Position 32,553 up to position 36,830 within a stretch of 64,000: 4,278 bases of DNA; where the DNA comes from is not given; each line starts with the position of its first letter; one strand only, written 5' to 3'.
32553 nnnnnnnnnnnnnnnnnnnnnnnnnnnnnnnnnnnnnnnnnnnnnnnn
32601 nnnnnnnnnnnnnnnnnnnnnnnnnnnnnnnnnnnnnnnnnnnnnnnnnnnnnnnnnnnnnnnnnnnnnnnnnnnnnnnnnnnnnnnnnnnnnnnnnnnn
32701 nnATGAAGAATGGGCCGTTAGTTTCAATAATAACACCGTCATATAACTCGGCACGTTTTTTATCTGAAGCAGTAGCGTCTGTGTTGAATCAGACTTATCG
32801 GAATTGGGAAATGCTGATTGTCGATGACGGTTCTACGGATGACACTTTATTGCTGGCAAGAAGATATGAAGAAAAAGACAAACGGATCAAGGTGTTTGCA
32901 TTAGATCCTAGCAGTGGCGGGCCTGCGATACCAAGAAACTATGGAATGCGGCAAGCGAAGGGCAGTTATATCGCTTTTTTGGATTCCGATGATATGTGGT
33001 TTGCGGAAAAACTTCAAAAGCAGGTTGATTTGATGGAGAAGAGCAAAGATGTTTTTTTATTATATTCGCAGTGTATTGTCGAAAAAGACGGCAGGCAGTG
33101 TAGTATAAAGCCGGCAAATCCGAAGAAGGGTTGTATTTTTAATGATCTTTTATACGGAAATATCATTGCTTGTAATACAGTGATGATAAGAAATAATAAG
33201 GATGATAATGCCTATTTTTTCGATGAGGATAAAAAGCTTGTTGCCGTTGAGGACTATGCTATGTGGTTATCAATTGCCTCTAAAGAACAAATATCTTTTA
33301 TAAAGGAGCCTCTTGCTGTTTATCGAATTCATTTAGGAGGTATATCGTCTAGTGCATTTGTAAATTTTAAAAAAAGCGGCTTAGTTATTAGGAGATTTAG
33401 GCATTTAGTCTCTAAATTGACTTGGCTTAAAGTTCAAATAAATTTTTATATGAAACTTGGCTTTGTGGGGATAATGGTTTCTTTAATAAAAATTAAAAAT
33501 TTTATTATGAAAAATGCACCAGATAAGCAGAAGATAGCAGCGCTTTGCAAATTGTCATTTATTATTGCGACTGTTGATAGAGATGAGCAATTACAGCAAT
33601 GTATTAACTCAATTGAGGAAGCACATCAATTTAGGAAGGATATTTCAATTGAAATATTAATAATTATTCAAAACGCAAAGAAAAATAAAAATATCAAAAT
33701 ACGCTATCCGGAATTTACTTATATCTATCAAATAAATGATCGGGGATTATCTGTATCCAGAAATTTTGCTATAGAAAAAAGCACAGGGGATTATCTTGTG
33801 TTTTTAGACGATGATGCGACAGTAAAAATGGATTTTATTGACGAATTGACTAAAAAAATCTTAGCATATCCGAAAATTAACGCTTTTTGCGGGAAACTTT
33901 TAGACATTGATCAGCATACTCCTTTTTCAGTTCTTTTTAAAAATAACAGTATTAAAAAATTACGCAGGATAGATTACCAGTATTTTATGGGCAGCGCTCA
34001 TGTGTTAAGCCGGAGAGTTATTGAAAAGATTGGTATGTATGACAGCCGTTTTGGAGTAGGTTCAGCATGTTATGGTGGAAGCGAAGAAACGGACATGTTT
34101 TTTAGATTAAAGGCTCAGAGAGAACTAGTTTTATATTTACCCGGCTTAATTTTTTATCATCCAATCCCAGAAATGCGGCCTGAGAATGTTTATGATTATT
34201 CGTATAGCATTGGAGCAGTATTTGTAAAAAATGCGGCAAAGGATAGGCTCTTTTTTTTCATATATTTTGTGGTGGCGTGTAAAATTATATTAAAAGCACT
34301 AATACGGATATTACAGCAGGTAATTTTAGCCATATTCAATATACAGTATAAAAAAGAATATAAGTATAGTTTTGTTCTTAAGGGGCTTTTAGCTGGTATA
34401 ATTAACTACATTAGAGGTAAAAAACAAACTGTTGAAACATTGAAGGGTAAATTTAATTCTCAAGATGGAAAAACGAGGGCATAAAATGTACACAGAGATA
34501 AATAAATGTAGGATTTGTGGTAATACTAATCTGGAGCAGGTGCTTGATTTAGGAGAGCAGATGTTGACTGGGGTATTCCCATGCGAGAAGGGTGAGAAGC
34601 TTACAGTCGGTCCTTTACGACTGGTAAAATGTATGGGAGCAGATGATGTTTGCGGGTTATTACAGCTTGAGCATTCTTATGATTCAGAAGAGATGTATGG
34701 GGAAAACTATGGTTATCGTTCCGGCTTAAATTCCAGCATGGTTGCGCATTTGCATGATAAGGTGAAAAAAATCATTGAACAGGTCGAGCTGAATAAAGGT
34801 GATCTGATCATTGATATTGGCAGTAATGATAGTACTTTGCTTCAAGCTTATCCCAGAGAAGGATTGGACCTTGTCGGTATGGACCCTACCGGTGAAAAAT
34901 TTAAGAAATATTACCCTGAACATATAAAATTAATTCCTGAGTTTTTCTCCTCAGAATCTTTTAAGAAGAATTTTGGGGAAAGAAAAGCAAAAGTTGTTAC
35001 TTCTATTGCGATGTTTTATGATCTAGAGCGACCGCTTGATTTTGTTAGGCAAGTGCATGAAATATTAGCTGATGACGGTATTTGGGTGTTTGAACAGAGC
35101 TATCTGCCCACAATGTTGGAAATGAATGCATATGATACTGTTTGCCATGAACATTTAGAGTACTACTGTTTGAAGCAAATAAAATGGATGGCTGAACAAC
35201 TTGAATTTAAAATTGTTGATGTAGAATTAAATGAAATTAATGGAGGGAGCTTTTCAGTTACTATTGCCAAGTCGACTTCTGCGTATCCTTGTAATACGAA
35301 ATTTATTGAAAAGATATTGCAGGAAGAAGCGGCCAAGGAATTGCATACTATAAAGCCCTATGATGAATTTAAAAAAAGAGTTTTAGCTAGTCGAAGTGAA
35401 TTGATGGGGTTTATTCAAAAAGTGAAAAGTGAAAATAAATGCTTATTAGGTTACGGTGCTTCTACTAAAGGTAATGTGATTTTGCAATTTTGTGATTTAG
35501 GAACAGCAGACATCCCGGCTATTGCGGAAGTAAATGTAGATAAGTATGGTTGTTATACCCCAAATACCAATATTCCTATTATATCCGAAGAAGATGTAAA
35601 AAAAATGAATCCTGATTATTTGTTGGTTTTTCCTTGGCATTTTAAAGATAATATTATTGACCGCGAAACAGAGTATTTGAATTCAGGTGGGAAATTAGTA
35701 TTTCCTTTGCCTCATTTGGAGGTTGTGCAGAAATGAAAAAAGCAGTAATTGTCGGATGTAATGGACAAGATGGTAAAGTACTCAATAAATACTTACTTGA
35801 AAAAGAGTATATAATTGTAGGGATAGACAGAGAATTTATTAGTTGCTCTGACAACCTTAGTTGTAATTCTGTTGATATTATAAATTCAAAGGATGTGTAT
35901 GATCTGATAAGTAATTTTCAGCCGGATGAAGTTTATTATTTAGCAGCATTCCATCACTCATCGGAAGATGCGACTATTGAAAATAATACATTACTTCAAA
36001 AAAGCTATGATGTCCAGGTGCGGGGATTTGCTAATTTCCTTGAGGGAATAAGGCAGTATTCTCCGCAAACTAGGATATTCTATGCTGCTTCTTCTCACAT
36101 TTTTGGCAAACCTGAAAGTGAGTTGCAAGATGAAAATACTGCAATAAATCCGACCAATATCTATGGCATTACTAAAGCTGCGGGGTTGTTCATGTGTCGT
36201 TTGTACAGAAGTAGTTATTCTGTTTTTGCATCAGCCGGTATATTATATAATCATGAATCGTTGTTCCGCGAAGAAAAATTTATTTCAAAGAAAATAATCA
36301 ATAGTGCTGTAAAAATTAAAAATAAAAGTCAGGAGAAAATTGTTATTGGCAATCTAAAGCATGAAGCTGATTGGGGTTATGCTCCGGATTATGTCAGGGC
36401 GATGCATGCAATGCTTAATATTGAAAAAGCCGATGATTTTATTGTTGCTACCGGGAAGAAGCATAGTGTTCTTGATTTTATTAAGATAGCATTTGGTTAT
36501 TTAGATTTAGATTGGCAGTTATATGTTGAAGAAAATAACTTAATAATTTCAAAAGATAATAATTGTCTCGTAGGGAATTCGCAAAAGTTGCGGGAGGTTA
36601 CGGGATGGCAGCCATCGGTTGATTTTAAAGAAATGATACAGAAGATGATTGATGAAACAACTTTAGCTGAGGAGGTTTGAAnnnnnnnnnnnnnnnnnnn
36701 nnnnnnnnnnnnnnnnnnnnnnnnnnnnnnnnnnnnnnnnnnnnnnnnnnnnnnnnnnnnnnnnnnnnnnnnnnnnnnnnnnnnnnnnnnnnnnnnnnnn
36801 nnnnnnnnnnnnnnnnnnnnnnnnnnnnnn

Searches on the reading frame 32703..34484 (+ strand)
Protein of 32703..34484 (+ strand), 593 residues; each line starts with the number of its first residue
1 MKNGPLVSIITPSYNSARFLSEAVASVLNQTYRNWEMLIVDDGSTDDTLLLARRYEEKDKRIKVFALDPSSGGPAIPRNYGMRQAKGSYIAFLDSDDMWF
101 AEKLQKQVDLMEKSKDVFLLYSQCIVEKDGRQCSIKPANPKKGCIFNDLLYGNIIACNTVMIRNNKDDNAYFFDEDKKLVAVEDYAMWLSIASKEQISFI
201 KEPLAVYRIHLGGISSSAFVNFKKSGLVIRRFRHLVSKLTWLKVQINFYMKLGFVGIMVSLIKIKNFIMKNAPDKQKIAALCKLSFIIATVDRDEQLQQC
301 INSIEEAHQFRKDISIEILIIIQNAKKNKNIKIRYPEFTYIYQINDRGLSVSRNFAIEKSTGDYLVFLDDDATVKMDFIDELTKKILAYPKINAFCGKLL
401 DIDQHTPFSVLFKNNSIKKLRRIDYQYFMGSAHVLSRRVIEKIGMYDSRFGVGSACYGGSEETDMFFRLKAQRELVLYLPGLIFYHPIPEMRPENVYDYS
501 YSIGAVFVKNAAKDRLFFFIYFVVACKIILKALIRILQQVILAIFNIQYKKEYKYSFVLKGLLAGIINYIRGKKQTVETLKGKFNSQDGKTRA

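Call 4: search_protein_families(library=pfam, proteins=[window:32703-34484:+], max_evalue=0.01)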
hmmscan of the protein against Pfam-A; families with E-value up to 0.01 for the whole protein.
window:32703-34484:+ (593 aa): 3 families
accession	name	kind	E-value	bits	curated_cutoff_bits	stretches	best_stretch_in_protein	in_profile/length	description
PF00535.33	Glycos_transf_2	-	5.4e-49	166.8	23.3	2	8-119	1-112/168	Glycosyl transferase family 2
PF10111.15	Glyco_tranf_2_2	-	1.9e-15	57.6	27.3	1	14-112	7-107/276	Glycosyltransferase like family 2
PF13641.12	Glyco_tranf_2_3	-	1.2e-10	42.3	27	1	7-118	3-117/230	Glycosyltransferase like family 2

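Call 5: search_protein_families(library=ncbifam, proteins=[window:32703-34484:+], max_evalue=0.01)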
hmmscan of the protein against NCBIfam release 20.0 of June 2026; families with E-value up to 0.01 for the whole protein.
window:32703-34484:+ (593 aa): 24 families
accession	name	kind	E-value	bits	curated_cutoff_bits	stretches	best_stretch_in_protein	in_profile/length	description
NF047683.1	TeichurnBiosyTuaG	equivalog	2e-60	204.5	400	2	2-244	3-236/252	teichuronic acid biosynthesis protein TuaG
NF007482.0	PRK10073.1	equivalog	5.8e-33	114.3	423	2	2-130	3-130/334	glycosyltransferase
NF050050.1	ProtGlycPglI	equivalog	2e-27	96.4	500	2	5-210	2-203/306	GalNAc(5)-diNAcBac-PP-undecaprenol beta-1,3-glucosyltransferase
NF038299.1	EPS_HpsN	equivalog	4.8e-26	91.5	425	2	5-116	1-111/317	hormogonium polysaccharide biosynthesis glycosyltransferase HpsN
NF041875.1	EPS_EpsD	equivalog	1.1e-25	90.8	370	2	7-112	1-105/325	exopolysaccharide biosynthesis glycosyltransferase EpsD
NF053739.1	GlytfEpsEBac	equivalog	2e-25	89.3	450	1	5-195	1-189/265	glycosyltransferase EpsE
NF038302.1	EPS_HpsE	equivalog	1.3e-23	83.4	300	2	8-105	4-105/307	hormogonium polysaccharide biosynthesis glycosyltransferase HpsE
NF007453.0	PRK10018.1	equivalog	3e-23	82.9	382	1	1-192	2-190/280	colanic acid biosynthesis glycosyltransferase WcaA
TIGR04017.1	WcaA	equivalog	5.7e-23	81.9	495.75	1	2-192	2-189/279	colanic acid biosynthesis glycosyltransferase WcaA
TIGR03111.1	glyc2_xrt_Gpos1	hypoth_equivalog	6.9e-22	77.8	363.95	2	3-127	47-172/439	TIGR03111 family XrtG-associated glycosyltransferase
TIGR03937.1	PgaC_IcaA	equivalog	1.1e-21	77.3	422.3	2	3-102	43-141/407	poly-beta-1,6-N-acetyl-D-glucosamine synthase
NF041394.1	GtaseAglG_Halo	equivalog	3.1e-21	75.9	440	2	7-114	3-110/304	glucosyl-dolichyl phosphate glucuronosyltransferase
TIGR03965.1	mycofact_glyco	equivalog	1.5e-20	73.5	280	2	6-96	75-164/467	mycofactocin biosynthesis glycosyltransferase MftF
TIGR04283.1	glyco_like_mftF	equivalog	4.3e-17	62.4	182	2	7-117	1-103/221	TIGR04283 family arsenosugar biosynthesis glycosyltransferase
TIGR04242.1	nodulat_NodC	equivalog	3.5e-14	52.6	550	2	4-112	47-157/395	chitooligosaccharide synthase NodC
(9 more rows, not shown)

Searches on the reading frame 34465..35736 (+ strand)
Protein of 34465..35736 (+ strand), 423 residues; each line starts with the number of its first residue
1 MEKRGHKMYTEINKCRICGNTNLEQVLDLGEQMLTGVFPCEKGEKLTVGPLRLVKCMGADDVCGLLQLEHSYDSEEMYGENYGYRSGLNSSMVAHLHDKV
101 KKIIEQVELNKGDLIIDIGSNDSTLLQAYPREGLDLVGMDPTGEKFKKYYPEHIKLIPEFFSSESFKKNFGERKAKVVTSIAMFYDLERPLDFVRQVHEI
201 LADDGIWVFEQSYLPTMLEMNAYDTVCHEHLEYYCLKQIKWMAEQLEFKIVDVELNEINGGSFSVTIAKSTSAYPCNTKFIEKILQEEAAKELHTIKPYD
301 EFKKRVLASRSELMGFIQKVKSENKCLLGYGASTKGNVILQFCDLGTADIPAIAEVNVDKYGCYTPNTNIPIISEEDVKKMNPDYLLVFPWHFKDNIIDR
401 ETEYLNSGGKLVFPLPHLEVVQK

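Call 4: search_protein_families(library=pfam, proteins=[window:34465-35736:+], max_evalue=0.01)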
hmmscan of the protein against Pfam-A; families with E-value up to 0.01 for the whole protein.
window:34465-35736:+ (423 aa): 6 families
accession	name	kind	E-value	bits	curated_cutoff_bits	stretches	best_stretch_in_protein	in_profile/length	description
PF08484.17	Methyltransf_14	-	2.9e-48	164.1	23.5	1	258-416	2-160/160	C-methyltransferase C-terminal domain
PF08421.16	Methyltransf_13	-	3e-16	59.8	31.3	1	15-78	1-62/62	Putative zinc binding domain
PF13489.12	Methyltransf_23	-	1.4e-12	48.1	27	1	96-252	5-163/164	Methyltransferase domain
PF04369.19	Lactococcin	-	0.00087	19.8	23.1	1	242-270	1-30/60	Lactococcin-like family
PF08242.18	Methyltransf_12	-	0.0037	18.4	30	1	116-206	1-97/98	Methyltransferase domain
PF08241.18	Methyltransf_11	-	0.0054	17.8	21.2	0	117-209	2-95/95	Methyltransferase domain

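Call 5: search_protein_families(library=ncbifam, proteins=[window:34465-35736:+], max_evalue=0.01)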
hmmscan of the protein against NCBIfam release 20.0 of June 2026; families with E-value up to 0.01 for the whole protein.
window:34465-35736:+ (423 aa): 0 families

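Call 43: search_solved_structures(query=window:34465-35736:+, max_evalue=0.001)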
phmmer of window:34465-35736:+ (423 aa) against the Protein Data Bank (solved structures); distinct sequences matched with E-value up to 0.001: 10.
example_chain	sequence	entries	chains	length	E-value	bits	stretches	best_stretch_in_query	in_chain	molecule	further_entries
4rv9_A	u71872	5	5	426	1.5e-51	178.6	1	12-421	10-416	D-mycarose 3-C-methyltransferase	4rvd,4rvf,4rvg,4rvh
4e2w_A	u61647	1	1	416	2.6e-45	158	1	14-419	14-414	TcaB9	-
5t64_A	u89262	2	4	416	4.1e-45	157.4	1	13-420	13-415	Sugar 3-C-methyl transferase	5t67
3ndi_A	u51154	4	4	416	4.6e-45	157.2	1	14-419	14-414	Methyltransferase | TcaB9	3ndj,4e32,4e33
4e2x_A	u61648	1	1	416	4.6e-45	157.2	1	14-419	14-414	TcaB9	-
4e30_A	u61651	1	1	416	6.8e-45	156.7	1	14-419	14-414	TcaB9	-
4e2y_A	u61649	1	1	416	1.2e-44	155.8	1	14-419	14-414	TcaB9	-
4e31_A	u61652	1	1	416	1.6e-44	155.4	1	14-419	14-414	TcaB9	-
4e2z_A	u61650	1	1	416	4.3e-44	154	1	14-419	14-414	TcaB9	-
5t6b_A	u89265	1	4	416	3.1e-43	151.2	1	13-419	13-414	Sugar 3-C-methyl transferase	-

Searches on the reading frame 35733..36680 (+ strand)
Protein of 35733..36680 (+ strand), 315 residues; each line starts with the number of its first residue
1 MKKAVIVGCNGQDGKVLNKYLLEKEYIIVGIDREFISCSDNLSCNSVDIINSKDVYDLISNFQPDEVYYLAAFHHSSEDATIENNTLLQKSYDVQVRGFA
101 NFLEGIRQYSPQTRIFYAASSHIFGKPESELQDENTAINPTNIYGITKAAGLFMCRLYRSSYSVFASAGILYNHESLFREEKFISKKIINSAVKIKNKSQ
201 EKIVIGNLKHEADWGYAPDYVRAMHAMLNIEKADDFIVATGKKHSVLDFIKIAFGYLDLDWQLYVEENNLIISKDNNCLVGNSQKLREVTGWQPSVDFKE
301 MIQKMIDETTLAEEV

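Call 12: search_protein_families(library=pfam, proteins=[window:35733-36680:+], max_evalue=0.001)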
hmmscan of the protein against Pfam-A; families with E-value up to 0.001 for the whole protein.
window:35733-36680:+ (315 aa): 3 families
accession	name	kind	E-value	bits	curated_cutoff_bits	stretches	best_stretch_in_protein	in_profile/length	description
PF16363.11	GDP_Man_Dehyd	-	7.3e-69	233.2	27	1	6-305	2-332/332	GDP-mannose 4,6 dehydratase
PF01370.27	Epimerase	-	1.6e-36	126.4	20.9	1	5-230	2-227/240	NAD dependent epimerase/dehydratase family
PF04321.23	RmlD_sub_bind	-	2.3e-09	37.2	27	1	4-169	3-150/287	RmlD substrate binding domain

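Call 34: search_protein_families(library=ncbifam, proteins=[window:35733-36680:+], max_evalue=0.00001)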
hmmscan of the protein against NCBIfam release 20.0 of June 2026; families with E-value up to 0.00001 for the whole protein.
window:35733-36680:+ (315 aa): 11 families
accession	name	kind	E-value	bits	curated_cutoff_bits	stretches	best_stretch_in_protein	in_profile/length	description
TIGR01472.1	gmd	equivalog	4.3e-60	203.7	415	1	2-308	1-337/342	GDP-mannose 4,6-dehydratase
TIGR01181.1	dTDP_gluc_dehyt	equivalog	1.4e-18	67.1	365.1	1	41-307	51-309/321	dTDP-glucose 4,6-dehydratase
TIGR01179.1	galE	equivalog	1.4e-10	40.5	262.3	0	8-152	6-153/332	UDP-glucose 4-epimerase GalE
NF043036.1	ErythonDh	equivalog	7e-09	35.3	325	1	28-155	38-160/321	D-erythronate dehydrogenase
TIGR04180.1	EDH_00030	hypoth_equivalog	1e-08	34.6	475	1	40-296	49-296/297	NAD-dependent 4,6-dehydratase LegB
TIGR01214.1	rmlD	equivalog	3e-07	29.8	224.05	1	4-175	2-154/285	dTDP-4-dehydrorhamnose reductase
NF007582.0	PRK10217.1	equivalog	6.2e-07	28.8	698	1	36-234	47-246/355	dTDP-glucose 4,6-dehydratase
NF007490.0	PRK10084.1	subfamily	1.1e-06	28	649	0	37-307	47-332/361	dTDP-glucose 4,6-dehydratase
TIGR02622.1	CDP_4_6_dhtase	equivalog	4.4e-06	26.1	278.45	0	44-163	58-173/352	CDP-glucose 4,6-dehydratase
NF047922.1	GDPFucSynFcl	equivalog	4.8e-06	26.2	500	1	45-304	35-296/308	GDP-L-fucose synthase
TIGR02197.1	heptose_epim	equivalog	8.5e-06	25.1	274.6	0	6-149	3-143/316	ADP-glyceromanno-heptose 6-epimerase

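Call 81: search_solved_structures(query=window:35733-36680:+, max_evalue=1e-10, show_alignments=2)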
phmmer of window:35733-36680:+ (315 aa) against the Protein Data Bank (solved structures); distinct sequences matched with E-value up to 1e-10: 17.
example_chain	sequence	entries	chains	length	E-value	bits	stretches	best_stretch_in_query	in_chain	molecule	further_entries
1rpn_A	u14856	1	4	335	2.6e-53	184.6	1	2-307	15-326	GDP-mannose 4,6-dehydratase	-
1n7g_A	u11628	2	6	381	4.4e-52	180.6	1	2-309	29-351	GDP-D-mannose-4,6-dehydratase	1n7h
2z1m_A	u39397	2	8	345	3.4e-51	177.7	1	2-307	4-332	GDP-D-mannose dehydratase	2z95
5uzh_A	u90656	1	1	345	1.6e-41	145.9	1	2-306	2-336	NafoA.00085.b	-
1db3_A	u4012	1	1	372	1.7e-40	142.6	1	2-273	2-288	GDP-MANNOSE 4,6-DEHYDRATASE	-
7kf3_A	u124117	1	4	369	3e-39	138.5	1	2-310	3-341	GDP-mannose 4,6-dehydratase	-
6gpj_A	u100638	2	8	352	1.6e-36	129.6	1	4-257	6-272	GDP-mannose 4,6 dehydratase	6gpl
5in4_A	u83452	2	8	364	2e-36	129.2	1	4-257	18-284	GDP-mannose 4,6 dehydratase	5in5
6gpk_A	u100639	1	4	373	2e-36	129.2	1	4-257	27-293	GDP-mannose 4,6 dehydratase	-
1t2a_A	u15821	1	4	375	2.1e-36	129.1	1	4-257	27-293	GDP-mannose 4,6 dehydratase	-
6q94_B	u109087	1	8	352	4.5e-36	128.1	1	4-257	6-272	GDP-mannose 4,6 dehydratase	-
2pk3_A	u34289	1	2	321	3.1e-22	82.6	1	3-303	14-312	GDP-6-deoxy-D-lyxo-4-hexulose reductase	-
1orr_A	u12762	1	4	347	3.7e-14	56.1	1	36-310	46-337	CDP-tyvelose-2-epimerase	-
7cgv_A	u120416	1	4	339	7.6e-14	55.1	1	2-165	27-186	Artificial L-threonine 3-dehydrogenase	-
2hun_A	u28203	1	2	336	1e-12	51.4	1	56-307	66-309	336aa long hypothetical dTDP-glucose 4,6-dehydratase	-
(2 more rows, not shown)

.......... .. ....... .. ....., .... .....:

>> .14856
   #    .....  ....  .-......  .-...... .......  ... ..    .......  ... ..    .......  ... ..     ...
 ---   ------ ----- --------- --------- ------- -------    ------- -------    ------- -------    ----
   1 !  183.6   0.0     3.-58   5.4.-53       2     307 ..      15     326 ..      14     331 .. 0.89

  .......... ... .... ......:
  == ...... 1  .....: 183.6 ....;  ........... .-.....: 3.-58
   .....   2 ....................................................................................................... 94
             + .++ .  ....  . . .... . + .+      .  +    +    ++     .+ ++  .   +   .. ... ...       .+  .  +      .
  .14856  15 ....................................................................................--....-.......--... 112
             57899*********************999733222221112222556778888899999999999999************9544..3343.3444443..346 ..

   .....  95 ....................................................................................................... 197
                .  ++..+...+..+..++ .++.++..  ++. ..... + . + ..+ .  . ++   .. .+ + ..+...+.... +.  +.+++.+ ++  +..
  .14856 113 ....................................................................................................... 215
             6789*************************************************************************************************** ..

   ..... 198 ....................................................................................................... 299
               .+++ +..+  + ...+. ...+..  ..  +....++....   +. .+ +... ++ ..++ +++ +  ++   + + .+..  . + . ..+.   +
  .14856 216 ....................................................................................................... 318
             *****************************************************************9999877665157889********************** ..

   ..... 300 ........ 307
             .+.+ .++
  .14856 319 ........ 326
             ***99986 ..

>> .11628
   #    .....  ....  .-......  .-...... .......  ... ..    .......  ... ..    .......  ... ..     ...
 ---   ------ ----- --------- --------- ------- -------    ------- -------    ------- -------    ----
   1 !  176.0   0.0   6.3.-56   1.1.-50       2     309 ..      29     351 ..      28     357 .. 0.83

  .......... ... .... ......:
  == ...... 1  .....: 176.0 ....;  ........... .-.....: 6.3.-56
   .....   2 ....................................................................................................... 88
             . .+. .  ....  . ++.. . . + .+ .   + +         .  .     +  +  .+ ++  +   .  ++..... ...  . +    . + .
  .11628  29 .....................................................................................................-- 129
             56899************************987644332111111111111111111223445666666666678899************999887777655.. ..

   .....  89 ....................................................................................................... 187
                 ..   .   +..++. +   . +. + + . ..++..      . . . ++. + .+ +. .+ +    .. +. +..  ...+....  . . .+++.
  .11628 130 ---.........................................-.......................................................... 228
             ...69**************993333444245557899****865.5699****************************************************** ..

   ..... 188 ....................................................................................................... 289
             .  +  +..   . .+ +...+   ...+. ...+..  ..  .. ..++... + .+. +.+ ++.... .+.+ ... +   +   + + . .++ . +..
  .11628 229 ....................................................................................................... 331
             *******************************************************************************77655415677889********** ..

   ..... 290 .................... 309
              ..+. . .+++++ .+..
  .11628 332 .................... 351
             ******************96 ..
